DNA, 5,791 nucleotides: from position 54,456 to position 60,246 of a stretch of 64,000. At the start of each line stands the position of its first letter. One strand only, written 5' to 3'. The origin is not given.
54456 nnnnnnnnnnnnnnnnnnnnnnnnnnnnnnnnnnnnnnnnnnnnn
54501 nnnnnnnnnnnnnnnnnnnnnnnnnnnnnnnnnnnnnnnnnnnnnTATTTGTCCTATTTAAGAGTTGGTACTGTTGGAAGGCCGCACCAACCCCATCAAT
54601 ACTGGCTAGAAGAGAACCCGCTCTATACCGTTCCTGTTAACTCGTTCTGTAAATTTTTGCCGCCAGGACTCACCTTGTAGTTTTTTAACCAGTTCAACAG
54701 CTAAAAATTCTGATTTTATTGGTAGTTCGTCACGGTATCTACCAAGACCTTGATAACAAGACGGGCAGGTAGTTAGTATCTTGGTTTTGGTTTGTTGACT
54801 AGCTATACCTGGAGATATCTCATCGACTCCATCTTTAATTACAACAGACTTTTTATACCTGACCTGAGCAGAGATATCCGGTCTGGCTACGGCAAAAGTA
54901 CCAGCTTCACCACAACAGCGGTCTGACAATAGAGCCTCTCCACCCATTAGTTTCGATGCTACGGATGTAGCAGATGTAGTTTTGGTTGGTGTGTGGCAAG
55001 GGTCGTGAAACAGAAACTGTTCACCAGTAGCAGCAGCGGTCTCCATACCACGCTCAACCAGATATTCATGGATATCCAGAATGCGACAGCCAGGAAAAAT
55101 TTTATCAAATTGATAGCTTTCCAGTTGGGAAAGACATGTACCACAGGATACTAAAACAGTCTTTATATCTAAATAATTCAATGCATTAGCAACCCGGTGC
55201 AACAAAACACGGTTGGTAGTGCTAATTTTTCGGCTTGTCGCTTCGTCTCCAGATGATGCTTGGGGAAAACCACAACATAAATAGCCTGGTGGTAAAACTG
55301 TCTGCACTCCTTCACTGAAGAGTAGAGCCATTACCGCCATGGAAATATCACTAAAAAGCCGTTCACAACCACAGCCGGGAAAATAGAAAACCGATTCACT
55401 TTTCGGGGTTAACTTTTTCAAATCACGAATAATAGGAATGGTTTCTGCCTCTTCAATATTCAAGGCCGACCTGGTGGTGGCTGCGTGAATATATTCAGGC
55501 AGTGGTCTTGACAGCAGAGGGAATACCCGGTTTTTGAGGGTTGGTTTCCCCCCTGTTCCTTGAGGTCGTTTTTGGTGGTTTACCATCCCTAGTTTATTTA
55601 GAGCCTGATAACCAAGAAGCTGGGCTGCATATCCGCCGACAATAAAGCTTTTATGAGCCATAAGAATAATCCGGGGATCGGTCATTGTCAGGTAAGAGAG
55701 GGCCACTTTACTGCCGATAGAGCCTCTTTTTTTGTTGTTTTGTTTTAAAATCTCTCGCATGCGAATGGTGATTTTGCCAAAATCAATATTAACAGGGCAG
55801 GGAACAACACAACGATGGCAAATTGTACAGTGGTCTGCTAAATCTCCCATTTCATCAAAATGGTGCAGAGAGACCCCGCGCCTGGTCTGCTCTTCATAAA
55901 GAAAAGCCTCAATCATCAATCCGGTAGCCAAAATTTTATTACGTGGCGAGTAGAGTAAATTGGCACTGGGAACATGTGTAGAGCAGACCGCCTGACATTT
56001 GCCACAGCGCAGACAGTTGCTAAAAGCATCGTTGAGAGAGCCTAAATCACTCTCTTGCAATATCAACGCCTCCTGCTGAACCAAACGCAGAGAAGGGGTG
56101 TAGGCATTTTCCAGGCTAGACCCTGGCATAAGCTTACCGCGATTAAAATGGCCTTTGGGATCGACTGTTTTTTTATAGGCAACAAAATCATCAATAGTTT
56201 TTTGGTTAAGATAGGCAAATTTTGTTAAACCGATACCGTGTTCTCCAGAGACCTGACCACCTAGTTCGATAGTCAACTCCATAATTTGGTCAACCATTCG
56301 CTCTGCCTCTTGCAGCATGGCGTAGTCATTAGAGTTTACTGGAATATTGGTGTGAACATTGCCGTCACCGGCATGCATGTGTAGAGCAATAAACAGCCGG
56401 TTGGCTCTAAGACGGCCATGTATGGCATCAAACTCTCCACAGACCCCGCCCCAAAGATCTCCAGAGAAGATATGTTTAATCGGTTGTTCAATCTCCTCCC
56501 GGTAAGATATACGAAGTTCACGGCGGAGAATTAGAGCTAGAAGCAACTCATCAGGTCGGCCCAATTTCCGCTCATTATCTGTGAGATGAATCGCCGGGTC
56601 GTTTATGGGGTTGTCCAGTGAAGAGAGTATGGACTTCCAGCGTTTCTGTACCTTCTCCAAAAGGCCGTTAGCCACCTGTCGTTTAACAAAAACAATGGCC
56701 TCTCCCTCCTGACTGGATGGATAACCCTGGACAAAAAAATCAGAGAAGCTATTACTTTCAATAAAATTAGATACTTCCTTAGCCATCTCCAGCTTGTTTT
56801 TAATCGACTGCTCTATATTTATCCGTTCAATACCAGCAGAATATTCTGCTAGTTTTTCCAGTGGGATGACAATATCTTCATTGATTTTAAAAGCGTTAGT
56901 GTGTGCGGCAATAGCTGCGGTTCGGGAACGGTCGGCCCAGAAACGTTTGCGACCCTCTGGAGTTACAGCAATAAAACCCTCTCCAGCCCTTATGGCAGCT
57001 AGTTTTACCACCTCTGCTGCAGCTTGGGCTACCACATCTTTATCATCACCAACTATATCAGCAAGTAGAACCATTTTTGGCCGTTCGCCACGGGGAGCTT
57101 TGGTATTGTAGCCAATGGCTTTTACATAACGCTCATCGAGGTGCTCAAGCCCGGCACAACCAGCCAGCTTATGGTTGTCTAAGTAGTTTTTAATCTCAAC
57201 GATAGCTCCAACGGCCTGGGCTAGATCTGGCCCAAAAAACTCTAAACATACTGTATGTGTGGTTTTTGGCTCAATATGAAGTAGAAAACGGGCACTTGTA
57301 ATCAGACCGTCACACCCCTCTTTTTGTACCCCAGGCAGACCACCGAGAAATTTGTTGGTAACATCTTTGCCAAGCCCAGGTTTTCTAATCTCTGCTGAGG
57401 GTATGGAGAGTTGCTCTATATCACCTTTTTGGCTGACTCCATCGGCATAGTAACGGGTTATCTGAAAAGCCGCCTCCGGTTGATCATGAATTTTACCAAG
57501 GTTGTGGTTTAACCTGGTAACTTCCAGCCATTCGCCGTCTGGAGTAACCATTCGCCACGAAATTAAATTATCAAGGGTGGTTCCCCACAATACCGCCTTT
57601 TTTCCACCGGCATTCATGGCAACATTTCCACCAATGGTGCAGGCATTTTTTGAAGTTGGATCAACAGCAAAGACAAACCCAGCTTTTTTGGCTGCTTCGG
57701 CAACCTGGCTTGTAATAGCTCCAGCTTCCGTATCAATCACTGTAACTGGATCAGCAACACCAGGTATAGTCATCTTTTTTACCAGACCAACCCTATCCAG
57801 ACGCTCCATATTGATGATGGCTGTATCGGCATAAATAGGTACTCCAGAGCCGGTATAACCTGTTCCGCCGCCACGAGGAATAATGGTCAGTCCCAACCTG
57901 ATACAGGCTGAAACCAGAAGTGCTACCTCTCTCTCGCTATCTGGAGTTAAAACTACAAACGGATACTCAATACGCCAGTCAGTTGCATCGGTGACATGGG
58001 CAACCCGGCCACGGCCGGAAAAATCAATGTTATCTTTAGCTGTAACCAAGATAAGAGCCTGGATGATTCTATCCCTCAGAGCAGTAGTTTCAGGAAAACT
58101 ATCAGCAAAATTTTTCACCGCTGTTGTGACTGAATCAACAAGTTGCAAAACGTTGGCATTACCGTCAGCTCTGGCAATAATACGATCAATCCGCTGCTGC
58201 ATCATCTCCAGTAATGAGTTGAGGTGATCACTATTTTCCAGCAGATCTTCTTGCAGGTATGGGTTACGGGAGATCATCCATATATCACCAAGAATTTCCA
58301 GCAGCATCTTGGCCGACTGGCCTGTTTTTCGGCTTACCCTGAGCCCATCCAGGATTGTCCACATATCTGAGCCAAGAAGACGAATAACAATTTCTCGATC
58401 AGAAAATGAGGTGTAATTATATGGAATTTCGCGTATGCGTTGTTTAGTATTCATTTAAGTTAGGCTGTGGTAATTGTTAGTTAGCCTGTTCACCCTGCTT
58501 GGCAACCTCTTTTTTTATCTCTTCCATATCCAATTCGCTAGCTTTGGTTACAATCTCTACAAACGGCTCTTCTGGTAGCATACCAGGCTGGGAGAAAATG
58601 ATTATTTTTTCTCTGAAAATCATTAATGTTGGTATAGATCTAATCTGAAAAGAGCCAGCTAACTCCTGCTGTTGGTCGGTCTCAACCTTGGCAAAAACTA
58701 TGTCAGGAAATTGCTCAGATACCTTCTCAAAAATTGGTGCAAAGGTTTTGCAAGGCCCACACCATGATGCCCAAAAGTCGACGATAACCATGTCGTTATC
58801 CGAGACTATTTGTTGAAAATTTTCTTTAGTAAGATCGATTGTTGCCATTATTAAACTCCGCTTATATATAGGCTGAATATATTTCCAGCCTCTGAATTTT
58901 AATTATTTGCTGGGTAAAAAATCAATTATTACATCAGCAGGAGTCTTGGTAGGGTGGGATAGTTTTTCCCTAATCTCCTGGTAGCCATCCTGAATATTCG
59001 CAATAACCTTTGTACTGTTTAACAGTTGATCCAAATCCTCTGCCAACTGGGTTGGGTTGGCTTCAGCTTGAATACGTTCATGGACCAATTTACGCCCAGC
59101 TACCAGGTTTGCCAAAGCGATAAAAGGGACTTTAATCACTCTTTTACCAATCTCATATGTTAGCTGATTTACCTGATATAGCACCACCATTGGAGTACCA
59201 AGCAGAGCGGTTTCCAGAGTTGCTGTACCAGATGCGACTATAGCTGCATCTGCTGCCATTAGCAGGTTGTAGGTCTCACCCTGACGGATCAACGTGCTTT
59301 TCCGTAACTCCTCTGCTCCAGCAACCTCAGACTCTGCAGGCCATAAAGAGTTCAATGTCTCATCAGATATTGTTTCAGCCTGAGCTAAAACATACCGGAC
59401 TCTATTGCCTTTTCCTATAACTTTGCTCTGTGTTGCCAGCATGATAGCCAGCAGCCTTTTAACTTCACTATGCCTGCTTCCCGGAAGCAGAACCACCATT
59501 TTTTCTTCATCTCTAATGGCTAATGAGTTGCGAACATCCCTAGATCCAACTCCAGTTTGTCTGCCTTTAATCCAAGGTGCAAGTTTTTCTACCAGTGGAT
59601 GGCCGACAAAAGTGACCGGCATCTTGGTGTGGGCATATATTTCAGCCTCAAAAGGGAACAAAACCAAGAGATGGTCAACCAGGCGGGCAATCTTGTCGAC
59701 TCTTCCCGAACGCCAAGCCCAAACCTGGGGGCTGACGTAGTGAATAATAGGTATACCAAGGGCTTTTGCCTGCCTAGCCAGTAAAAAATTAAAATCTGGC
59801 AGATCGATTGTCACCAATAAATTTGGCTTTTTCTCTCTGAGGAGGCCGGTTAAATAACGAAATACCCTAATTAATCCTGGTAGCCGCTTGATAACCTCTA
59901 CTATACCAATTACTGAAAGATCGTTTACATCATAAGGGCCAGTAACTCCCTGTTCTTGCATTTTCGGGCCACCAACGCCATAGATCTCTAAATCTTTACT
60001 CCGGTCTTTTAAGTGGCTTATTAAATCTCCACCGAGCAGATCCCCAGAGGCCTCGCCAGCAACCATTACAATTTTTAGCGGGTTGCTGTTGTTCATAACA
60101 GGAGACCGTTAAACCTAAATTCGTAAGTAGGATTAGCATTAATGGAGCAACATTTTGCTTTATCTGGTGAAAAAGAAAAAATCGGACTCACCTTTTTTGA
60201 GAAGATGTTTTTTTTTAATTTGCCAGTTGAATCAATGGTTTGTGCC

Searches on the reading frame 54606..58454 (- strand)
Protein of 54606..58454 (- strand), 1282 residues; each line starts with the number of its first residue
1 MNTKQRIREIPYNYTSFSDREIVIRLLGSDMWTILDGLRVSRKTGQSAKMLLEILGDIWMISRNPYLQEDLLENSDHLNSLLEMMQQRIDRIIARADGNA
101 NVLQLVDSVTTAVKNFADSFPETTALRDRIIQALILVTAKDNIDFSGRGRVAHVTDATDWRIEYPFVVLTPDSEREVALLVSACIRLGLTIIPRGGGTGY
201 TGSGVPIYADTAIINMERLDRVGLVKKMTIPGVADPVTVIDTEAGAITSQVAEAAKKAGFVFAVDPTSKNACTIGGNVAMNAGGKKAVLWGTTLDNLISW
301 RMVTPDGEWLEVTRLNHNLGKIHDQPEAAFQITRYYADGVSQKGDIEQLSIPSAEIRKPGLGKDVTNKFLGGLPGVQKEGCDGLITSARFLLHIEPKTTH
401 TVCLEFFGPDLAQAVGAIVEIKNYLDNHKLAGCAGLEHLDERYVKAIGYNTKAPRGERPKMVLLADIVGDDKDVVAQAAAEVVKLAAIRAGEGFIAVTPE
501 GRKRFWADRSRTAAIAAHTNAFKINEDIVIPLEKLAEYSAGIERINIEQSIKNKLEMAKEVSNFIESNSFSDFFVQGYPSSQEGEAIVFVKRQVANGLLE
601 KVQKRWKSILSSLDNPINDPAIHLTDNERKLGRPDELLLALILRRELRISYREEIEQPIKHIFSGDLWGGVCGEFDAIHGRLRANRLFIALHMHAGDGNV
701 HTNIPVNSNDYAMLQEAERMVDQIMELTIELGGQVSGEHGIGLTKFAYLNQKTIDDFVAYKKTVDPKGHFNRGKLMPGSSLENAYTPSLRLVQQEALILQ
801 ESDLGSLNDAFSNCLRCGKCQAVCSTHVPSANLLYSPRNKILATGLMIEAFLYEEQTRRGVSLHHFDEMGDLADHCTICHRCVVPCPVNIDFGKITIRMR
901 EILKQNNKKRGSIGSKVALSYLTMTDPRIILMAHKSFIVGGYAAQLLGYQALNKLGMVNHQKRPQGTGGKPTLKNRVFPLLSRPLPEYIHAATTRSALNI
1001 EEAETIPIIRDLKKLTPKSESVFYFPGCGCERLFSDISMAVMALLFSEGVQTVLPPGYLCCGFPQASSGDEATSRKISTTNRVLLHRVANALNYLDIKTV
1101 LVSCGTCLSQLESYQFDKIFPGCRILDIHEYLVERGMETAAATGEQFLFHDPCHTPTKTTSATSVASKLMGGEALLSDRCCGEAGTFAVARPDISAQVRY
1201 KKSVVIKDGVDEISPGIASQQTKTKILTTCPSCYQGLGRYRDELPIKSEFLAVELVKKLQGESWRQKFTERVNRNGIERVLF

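Call 71: search_protein_families(library=pfam, proteins=[window:54606-58454:-], max_evalue=0.001)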
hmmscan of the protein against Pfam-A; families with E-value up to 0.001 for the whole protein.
window:54606-58454:- (1282 aa): 11 families
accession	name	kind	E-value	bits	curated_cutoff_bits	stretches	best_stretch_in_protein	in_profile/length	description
PF12447.13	DUF3683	-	1.7e-44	151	27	1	5-117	1-113/114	Protein of unknown function (DUF3683)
PF02913.24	FAD-oxidase_C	-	1.2e-29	104.2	21.2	2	677-775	146-248/248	FAD linked oxidases, C-terminal domain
PF01565.28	FAD_binding_4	-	1.2e-26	93.5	26.4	1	167-312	3-138/139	FAD binding domain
PF02754.22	CCG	-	2.9e-12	46.9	20.6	1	1022-1111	1-84/85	Cysteine-rich domain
PF11880.13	DUF3400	-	2e-10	40.5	25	1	1239-1281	2-44/45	Domain of unknown function (DUF3400)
PF13183.11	Fer4_8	-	1.5e-08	35.4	27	1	812-890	3-68/68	4Fe-4S dicluster domain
PF13237.11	Fer4_10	-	1.1e-05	25.7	25.5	0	812-824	7-19/53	4Fe-4S dicluster domain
PF13534.11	Fer4_17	-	2.9e-05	25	22.2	0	807-828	39-60/61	4Fe-4S dicluster domain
PF13746.11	Fer4_18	-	0.00015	22.4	27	0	871-892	56-77/114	4Fe-4S dicluster domain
PF12838.12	Fer4_7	-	0.0002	22.2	27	0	813-890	1-52/52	4Fe-4S dicluster domain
PF14697.11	Fer4_21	-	0.00031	21.2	35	0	872-888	37-53/59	4Fe-4S dicluster domain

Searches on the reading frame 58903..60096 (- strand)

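Call 71: search_protein_families(library=pfam, proteins=[window:58903-60096:-], max_evalue=0.001)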
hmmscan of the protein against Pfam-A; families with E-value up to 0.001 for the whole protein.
window:58903-60096:- (397 aa): 1 family
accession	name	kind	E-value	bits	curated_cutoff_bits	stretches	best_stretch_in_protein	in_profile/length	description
PF02684.21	LpxB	-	6.9e-96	321.8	22.6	1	9-380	1-360/374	Lipid-A-disaccharide synthetase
